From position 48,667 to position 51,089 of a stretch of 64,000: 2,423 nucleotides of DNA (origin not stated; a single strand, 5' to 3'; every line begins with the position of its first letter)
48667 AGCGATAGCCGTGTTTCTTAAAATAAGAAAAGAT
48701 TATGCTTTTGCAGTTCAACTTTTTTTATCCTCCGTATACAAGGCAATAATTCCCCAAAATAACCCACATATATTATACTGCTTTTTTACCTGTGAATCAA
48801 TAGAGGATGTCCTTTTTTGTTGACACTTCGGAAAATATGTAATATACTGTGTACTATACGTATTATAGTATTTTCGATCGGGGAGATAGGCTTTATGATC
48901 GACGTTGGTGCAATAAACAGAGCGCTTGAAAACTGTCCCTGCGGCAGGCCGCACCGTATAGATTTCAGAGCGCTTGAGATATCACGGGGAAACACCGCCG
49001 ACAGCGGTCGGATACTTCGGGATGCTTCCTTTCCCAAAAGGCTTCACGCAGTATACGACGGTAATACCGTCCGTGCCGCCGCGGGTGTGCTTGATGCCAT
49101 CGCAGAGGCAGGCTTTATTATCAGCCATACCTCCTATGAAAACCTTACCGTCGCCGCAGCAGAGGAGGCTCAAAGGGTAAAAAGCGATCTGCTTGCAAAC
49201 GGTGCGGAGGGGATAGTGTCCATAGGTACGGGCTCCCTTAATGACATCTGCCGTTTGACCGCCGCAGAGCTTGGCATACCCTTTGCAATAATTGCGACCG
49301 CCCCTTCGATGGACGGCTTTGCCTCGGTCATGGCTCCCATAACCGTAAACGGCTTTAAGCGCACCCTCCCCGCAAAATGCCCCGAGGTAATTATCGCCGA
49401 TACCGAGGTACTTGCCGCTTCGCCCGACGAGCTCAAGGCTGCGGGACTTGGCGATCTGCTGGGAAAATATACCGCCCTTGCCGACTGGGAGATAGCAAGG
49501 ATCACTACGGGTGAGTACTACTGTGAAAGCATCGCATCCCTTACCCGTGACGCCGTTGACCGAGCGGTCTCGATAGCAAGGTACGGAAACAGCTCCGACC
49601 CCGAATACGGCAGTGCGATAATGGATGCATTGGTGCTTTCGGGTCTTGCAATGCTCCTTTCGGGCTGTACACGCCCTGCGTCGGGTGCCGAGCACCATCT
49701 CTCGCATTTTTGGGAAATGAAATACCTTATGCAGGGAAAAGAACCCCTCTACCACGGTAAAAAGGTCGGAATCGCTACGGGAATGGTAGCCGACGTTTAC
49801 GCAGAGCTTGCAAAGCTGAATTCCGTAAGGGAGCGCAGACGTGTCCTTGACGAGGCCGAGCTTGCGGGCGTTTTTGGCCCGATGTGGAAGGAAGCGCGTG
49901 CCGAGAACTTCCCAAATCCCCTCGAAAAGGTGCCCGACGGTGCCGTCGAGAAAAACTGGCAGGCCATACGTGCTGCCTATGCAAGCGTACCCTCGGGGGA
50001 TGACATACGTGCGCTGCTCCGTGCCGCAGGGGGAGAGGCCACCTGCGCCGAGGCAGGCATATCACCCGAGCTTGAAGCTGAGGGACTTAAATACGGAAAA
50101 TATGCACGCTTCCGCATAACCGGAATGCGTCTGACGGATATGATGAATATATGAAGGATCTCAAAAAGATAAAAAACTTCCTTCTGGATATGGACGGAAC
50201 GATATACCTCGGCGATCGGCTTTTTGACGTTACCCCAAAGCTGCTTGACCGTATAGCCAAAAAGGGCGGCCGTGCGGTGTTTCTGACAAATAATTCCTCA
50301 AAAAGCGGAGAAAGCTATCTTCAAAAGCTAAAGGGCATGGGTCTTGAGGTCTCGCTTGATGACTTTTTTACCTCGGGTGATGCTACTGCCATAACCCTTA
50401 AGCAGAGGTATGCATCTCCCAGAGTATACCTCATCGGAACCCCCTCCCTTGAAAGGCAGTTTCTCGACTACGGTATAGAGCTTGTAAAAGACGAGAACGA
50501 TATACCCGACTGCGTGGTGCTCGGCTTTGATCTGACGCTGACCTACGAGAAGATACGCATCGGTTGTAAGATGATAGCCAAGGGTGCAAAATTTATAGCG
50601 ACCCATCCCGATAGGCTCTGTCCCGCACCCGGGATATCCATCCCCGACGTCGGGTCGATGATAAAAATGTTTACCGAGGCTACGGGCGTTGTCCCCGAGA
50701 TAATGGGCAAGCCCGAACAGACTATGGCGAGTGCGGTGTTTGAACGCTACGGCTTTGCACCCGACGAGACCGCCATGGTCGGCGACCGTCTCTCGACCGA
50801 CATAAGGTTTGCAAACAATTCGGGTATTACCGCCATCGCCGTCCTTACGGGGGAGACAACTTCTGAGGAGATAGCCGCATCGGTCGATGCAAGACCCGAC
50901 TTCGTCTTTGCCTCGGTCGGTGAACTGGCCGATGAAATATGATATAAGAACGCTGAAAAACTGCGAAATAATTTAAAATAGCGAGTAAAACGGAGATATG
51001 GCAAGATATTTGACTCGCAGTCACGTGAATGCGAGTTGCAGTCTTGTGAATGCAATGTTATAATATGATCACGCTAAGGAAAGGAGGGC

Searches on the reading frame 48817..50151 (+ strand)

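Call 35: search_protein_families(library=pfam, proteins=[window:48817-50151:+], max_evalue=0.01)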
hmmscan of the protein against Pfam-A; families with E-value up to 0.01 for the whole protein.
window:48817-50151:+ (445 aa): 2 families
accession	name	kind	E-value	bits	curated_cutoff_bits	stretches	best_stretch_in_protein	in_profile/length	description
PF13685.12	Fe-ADH_2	-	1.1e-24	87.5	28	1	55-203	2-149/149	Iron-containing alcohol dehydrogenase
PF00465.25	Fe-ADH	-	9.5e-05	22.5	31.3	1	57-195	8-167/168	Iron-containing alcohol dehydrogenase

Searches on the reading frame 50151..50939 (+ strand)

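Call 54: search_protein_families(library=pfam, proteins=[window:50151-50939:+])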
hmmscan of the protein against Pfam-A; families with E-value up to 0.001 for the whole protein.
window:50151-50939:+ (263 aa): 5 families
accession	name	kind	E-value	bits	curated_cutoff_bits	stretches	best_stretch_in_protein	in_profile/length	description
PF13344.12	Hydrolase_6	-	9.9e-24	83.8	27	1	10-110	1-101/101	Haloacid dehalogenase-like hydrolase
PF13242.12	Hydrolase_like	-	8.5e-21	74.1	22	1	185-259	2-75/75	HAD-hyrolase-like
PF00702.32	Hydrolase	-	2e-11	45.1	26.4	1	7-225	1-191/191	haloacid dehalogenase-like hydrolase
PF13419.12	HAD_2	-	8.6e-08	32.9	23.8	1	171-231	119-178/178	Haloacid dehalogenase-like hydrolase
PF09419.16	PGP_phosphatase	-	9e-05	22.6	20.4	1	203-231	135-163/168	Mitochondrial PGP phosphatase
